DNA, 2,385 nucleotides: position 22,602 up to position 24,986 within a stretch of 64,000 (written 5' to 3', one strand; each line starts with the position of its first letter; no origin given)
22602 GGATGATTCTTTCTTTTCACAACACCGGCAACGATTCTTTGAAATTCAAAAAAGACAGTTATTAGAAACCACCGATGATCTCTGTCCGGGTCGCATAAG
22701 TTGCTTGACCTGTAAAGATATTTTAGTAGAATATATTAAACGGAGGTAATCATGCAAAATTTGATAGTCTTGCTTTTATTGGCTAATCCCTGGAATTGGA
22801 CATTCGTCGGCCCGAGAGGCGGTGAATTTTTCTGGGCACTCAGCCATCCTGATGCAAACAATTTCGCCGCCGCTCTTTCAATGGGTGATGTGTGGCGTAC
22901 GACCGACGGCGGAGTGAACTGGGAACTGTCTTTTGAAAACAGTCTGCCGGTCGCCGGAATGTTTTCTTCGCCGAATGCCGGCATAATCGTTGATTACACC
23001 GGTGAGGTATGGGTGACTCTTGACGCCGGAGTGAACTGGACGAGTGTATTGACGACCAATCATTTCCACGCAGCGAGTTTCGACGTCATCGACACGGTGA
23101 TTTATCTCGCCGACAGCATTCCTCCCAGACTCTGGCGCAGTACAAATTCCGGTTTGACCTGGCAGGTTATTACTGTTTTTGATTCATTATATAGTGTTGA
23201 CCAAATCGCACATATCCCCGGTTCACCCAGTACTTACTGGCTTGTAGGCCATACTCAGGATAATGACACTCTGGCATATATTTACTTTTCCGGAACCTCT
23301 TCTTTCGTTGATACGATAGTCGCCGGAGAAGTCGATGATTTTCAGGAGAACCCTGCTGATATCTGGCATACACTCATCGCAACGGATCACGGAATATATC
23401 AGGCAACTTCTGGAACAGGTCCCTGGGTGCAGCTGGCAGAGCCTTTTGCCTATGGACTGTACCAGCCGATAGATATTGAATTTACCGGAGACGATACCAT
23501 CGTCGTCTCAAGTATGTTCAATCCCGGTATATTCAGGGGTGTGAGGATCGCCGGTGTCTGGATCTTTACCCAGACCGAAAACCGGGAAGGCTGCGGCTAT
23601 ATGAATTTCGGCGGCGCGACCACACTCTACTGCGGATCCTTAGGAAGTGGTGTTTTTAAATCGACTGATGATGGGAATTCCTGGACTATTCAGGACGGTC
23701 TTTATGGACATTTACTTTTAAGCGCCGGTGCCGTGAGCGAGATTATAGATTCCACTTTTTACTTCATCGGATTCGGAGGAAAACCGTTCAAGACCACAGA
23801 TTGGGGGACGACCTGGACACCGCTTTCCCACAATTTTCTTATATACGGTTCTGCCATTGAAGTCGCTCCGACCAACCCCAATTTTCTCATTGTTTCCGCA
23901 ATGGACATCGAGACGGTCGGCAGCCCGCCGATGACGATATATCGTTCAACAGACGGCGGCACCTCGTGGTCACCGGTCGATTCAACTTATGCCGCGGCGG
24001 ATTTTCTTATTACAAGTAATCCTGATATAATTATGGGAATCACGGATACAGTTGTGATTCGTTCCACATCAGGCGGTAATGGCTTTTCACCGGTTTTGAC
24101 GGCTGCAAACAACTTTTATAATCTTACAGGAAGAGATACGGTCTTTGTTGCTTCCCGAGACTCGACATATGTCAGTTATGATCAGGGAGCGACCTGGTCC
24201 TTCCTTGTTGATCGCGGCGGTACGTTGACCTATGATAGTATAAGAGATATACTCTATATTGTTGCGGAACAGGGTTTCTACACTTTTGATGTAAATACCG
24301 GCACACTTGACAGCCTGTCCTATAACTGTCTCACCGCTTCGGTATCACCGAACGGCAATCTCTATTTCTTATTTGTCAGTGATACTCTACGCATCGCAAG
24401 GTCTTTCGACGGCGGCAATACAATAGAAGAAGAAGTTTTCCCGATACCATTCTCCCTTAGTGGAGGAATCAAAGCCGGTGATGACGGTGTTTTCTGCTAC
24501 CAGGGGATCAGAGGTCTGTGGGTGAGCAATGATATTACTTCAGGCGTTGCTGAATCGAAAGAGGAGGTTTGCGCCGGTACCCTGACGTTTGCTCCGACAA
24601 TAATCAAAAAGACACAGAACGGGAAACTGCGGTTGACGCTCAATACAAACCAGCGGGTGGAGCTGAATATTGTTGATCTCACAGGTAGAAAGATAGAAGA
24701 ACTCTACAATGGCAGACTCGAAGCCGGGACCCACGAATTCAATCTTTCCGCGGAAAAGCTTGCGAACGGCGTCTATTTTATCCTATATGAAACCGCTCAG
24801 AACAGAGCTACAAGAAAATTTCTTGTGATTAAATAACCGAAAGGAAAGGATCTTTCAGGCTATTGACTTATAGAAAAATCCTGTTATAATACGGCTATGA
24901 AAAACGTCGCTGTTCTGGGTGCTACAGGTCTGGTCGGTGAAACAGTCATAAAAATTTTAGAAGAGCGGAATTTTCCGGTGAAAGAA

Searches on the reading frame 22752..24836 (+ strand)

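Call 68: search_protein_families(library=pfam, proteins=[window:22752-24836:+], max_evalue=0.00001)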
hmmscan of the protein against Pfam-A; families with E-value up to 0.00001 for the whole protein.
window:22752-24836:+ (694 aa): 2 families
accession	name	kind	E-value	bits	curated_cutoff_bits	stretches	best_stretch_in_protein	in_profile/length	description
PF15902.12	Sortilin-Vps10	-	2.2e-14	53.6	33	1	301-420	3-123/446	Sortilin, neurotensin receptor 3,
PF18962.6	Por_Secre_tail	-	2.5e-06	28.1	27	1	625-692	9-75/75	Secretion system C-terminal sorting domain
